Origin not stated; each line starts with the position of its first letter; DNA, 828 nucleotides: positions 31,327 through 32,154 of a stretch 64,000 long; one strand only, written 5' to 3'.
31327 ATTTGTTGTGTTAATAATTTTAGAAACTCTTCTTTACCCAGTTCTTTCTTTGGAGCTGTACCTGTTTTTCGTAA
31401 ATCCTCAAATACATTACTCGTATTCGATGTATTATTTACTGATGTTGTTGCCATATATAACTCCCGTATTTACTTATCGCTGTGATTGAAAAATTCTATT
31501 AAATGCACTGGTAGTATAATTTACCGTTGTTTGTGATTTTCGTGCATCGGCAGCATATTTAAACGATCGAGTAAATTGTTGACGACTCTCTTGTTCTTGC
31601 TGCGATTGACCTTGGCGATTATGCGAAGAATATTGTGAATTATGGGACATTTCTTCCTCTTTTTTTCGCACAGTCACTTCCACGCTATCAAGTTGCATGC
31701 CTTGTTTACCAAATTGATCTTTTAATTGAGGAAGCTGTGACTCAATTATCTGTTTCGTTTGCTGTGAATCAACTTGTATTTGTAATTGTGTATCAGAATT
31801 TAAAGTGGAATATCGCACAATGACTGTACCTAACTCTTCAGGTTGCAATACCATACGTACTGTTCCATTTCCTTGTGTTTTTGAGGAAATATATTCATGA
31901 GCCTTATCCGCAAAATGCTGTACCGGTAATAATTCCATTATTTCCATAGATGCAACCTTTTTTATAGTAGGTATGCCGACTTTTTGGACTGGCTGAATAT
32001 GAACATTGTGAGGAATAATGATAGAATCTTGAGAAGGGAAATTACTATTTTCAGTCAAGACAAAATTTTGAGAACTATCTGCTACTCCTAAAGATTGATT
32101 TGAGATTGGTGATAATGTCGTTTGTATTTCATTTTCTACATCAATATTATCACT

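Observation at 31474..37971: Extraordinarily long FliK homologue (2165 aa), about five times the usual size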

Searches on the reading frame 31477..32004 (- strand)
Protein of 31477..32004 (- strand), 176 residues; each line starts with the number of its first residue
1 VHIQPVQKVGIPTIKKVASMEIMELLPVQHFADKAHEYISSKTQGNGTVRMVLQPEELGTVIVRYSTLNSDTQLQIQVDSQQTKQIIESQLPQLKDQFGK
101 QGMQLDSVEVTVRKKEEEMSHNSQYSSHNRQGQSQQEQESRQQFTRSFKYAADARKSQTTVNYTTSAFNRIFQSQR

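Call 22: search_protein_representatives(protein=window:31477-32004:-)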
Query: 176 residues. Proteins with E-value up to 0.001 (for the whole library): 2200; up to 1e-10: 37; up to 1e-30: 9. The best 150 are listed.
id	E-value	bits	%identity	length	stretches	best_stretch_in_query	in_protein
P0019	2.5e-104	362.0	100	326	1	1-176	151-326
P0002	1.0e-80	285.4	83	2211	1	1-176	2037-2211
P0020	5.4e-79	279.8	83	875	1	4-176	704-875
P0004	4.0e-72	257.5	77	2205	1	8-176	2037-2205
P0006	4.0e-71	254.3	75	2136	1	7-176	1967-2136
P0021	2.2e-52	193.4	26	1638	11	45-113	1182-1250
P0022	9.5e-42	158.9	57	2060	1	20-176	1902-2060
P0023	1.2e-41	158.6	57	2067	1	23-176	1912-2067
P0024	1.2e-37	145.6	50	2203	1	25-174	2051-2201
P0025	6.0e-24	101.2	26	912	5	27-112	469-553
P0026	3.3e-16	76.1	38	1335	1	25-155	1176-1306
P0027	6.3e-16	75.2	38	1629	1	45-159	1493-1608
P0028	2.4e-14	70.1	33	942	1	48-173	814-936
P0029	2.9e-14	69.8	37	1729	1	43-154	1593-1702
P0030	5.4e-14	68.9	37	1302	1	25-151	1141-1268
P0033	9.0e-14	68.2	36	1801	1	43-163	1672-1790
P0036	3.3e-13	66.4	35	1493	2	10-143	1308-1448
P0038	1.4e-12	64.3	36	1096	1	26-158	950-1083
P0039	1.7e-12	64.0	38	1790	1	46-153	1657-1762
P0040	2.0e-12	63.8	33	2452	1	22-149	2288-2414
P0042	5.7e-12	62.4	32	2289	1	27-149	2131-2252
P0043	6.5e-12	62.2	32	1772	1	25-152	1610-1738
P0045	1.2e-11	61.3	32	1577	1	26-158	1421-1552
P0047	1.4e-11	61.0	32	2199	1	26-149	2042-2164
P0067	5.0e-09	52.8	34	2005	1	26-143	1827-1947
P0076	1.1e-08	51.7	26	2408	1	21-157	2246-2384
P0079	1.5e-08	51.3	27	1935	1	22-153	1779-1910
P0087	4.3e-08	49.8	34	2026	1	26-144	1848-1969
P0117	2.1e-07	47.5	32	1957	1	23-173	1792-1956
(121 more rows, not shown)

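Call 23: list_cluster_members(proteins=[P0022, P0024, P0026, P0027, P0029, P0033, P0040, P0042, P0047, P0076])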
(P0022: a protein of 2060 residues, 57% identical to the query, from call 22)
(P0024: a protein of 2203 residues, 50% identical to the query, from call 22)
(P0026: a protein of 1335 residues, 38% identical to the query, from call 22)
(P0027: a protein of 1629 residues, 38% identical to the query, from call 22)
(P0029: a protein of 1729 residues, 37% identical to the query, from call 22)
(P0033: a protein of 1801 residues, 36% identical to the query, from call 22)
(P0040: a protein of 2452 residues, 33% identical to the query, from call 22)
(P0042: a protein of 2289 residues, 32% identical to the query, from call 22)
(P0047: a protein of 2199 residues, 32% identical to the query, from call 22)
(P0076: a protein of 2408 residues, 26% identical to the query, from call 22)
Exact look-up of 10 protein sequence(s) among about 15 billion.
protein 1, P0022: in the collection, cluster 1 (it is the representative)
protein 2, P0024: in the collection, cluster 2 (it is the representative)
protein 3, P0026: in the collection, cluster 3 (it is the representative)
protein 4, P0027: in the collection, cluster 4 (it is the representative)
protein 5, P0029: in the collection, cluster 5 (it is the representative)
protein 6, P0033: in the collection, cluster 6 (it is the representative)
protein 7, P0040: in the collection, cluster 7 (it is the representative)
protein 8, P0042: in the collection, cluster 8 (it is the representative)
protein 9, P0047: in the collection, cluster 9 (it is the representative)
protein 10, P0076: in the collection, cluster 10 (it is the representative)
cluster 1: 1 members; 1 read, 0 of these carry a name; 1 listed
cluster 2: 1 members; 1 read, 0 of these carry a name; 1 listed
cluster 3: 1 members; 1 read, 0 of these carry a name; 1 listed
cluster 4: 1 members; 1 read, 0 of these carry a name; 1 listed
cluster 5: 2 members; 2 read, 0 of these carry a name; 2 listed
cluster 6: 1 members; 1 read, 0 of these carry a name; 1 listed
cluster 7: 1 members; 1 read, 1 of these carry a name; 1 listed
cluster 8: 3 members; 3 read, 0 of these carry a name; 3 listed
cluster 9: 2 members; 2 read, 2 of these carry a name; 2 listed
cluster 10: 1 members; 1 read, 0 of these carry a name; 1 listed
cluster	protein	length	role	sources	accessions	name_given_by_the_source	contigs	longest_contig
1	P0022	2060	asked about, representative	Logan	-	-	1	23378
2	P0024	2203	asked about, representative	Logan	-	-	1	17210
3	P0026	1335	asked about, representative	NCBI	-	-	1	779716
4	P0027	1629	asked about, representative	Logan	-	-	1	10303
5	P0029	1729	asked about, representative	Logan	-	-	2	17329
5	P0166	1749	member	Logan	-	-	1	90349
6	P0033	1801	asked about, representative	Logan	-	-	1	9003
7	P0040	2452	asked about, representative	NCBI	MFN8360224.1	MAG: flagellar hook-length control protein FliK [Candidatus Kapaibacterium sp.]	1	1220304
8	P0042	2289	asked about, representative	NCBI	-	-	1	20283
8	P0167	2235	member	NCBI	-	-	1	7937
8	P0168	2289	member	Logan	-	-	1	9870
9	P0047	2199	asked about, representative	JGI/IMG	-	hypothetical protein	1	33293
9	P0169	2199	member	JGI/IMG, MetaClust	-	\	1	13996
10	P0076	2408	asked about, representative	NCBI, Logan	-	-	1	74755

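Call 30: find_related_loci(query=A3, collection=genome_contigs, flank=10000)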
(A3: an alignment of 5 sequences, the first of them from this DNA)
Query A3 (175 aa) in genome_contigs; peptide patterns used: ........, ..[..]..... (x = any residue, [..] = any of these).
175 stretches matched a pattern; 3 encode a relative of the query (tblastn E <= 1e-3); 3 distinct loci.
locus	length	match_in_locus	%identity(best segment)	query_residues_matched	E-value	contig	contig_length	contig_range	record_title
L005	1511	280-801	82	1-175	1e-91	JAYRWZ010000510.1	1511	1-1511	MAG: Chloroflexota bacterium isolate EBPR_ori4bin.19 k141_236836, whole genome shotgun sequence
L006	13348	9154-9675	81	1-175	3e-82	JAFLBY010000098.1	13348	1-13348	MAG: Candidatus Kapaibacterium sp. isolate UWPOB_KAPA1 gnl_X_FIELABBJ_98, whole genome shotgun sequence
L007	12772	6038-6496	55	25-175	1e-52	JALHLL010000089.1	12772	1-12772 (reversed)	MAG: bacterium isolate Bin_11_3_sub c_000000018479, whole genome shotgun sequence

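Call 31: find_homologous_proteins(query=A2, max_evalue=1e-8)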
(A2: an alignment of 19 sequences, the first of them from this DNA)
Query A2 (19 sequences): 8000 candidates shared short words with the query, none scored E <= 1e-8.

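Call 38: search_protein_families(library=pfam, proteins=[P0040, P0026, P0027, P0021], max_evalue=1)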
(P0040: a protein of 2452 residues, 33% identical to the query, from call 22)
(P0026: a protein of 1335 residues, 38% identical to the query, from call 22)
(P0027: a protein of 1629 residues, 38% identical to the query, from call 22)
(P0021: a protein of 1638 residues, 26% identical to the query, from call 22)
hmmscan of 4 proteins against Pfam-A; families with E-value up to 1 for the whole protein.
P0040 (2452 aa): 2 families
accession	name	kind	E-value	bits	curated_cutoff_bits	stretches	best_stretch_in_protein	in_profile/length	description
PF02120.21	Flg_hook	-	3.7e-17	62.3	29.8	1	2304-2383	3-82/85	Flagellar hook-length control protein FliK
PF11462.14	DUF3203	-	0.0028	18.3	25.4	1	390-437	17-64/74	Protein of unknown function (DUF3203)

P0026 (1335 aa): 2 families
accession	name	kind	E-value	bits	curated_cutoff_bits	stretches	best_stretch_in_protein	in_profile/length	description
PF02120.21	Flg_hook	-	3.1e-13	49.8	29.8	1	1196-1269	10-83/85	Flagellar hook-length control protein FliK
PF11618.14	C2-C2_1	-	0.086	13.3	29.2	1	52-110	58-115/143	First C2 domain of RPGR-interacting protein 1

P0027 (1629 aa): 1 family
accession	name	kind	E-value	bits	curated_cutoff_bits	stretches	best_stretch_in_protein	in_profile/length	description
PF02120.21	Flg_hook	-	2.2e-13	50.3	29.8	1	1496-1564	14-82/85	Flagellar hook-length control protein FliK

P0021 (1638 aa): 3 families
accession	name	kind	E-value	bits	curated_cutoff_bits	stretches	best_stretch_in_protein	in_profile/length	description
PF02120.21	Flg_hook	-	3.7e-172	559.1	29.8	11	1458-1530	2-74/85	Flagellar hook-length control protein FliK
PF08938.16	HBS1_N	-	4.8e-08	33.7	26.4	0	837-859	19-41/78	HBS1 N-terminus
PF14598.12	PAS_11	-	9.7e-07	29.2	25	0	1256-1280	39-63/109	PAS domain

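Call 54: search_solved_structures(query=A3, max_evalue=1, show_alignments=2)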
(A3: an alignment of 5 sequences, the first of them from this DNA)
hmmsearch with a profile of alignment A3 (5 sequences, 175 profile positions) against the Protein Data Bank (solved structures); distinct sequences matched with E-value up to 1: 5.
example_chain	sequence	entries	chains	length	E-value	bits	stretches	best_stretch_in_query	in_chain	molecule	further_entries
2rrl_A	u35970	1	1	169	1.6e-06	31.2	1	43-126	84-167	Flagellar hook-length control protein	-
2xmm_A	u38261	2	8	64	0.16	14.9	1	61-99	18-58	SSR2857 PROTEIN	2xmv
4a46_A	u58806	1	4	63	0.17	14.8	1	61-97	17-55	SSR2857 PROTEIN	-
1sb6_A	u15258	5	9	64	0.18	14.7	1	61-97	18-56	copper chaperone ScAtx1 | SSR2857 PROTEIN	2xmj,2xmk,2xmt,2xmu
4a47_A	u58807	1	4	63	0.21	14.5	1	62-97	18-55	SSR2857 PROTEIN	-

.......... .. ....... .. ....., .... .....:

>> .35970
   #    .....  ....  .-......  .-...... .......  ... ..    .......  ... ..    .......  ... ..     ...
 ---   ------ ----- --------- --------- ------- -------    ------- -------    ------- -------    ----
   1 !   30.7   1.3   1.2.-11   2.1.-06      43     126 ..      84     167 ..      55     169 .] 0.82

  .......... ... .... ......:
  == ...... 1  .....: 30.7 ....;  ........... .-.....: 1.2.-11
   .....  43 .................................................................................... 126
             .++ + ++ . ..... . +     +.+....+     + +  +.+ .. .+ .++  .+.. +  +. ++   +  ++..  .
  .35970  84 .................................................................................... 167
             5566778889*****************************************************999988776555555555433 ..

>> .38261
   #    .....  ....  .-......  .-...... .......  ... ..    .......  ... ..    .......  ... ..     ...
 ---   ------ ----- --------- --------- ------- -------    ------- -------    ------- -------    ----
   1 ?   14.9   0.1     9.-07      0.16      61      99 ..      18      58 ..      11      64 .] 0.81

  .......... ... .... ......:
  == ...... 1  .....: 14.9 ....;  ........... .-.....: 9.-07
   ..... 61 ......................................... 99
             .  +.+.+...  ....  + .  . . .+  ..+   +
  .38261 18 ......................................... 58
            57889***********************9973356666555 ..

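Call 63: list_cluster_members(proteins=[P0030, P0036, P0038, P0039, P0043, P0045, P0067, P0079, P0087, P0117])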
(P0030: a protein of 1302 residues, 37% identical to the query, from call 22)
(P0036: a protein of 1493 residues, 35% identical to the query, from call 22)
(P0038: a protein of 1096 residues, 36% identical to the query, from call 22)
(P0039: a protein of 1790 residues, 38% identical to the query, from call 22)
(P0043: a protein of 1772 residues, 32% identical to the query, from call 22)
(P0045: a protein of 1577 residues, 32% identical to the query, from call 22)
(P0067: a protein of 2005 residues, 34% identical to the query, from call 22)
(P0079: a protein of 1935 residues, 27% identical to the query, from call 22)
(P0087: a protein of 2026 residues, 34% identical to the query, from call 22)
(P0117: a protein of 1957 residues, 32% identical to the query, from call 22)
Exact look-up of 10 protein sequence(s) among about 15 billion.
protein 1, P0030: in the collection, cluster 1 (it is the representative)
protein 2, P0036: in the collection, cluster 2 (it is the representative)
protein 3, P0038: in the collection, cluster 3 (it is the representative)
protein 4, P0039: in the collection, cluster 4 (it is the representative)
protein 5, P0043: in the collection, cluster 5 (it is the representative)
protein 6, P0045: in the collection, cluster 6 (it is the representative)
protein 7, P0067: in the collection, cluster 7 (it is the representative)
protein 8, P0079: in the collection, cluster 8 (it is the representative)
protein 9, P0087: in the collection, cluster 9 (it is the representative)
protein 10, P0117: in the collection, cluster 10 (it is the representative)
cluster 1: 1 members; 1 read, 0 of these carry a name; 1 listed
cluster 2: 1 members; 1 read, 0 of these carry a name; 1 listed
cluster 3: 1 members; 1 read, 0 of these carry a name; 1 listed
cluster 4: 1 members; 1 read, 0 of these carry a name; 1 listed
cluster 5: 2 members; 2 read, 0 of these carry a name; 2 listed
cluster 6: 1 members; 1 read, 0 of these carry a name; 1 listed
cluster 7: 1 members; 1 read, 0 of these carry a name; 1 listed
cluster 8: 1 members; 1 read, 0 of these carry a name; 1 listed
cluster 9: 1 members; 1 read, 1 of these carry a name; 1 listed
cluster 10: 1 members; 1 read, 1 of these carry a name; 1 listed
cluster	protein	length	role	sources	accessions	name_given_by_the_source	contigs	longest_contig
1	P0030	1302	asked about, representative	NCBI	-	-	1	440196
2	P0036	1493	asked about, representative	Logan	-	-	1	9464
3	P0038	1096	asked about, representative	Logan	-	-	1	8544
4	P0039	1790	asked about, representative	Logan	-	-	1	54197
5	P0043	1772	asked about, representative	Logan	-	-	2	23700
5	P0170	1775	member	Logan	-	-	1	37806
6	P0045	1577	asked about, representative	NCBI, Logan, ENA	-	-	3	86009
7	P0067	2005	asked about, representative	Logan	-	-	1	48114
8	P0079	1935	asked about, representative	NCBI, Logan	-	-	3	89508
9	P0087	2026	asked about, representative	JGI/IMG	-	hypothetical protein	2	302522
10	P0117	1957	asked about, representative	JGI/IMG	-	flagellar hook-length control protein FliK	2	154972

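Call 75: find_homologous_proteins(query=P0026, max_evalue=0.00001)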
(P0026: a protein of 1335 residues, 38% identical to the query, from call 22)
Query P0026 (1335 aa): 1 proteins with E <= 0.00001 among 8000 candidates.
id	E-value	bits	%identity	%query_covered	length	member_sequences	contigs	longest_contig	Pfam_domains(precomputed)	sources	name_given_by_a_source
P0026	0.0e+0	2690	100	100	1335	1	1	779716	PF02120.22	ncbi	-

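Call 76: find_encoding_contigs(protein=P0026, flank=6000, max_places=2)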
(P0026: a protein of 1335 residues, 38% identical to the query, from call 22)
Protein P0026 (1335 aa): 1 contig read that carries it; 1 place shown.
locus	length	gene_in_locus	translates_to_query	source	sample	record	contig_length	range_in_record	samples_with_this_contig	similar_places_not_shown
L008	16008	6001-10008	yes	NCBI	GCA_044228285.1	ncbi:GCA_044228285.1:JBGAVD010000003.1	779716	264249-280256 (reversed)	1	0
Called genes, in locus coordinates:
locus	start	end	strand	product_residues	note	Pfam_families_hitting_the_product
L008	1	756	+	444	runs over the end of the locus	PF14522:Cytochrome_C7 (faint), PF14537:Cytochrom_c3_2 (faint), PF22113:Mtrc-MtrF_II-IV_dom (faint), PF13435:Cytochrome_C554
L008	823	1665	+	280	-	PF00149:Metallophos, PF13277:YmdB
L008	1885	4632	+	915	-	PF18962:Por_Secre_tail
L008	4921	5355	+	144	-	PF02050:FliJ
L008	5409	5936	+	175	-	-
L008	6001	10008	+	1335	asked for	PF02120:Flg_hook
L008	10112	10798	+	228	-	PF03963:FlgD, PF13860:FlgD_ig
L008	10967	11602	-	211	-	PF00484:Pro_CA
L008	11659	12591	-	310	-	PF03462:PCRF, PF00472:RF-1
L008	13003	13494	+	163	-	PF01668:SmpB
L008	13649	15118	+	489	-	PF02934:GatB_N, PF02637:GatB_Yqey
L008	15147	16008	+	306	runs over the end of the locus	PF01063:Aminotran_4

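Call 91: find_related_loci(query=A3, collection=metagenome_contigs, flank=8000)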
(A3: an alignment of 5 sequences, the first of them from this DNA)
Query A3 (175 aa) in metagenome_contigs; peptide patterns used: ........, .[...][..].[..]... (x = any residue, [..] = any of these).
598 stretches matched a pattern (row limit reached: there are more); 2 encode a relative of the query (tblastn E <= 1e-3); 2 distinct loci.
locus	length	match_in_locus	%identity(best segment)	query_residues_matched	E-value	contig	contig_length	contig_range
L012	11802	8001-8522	81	1-175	5e-83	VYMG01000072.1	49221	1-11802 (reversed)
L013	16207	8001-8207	30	43-111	3e-9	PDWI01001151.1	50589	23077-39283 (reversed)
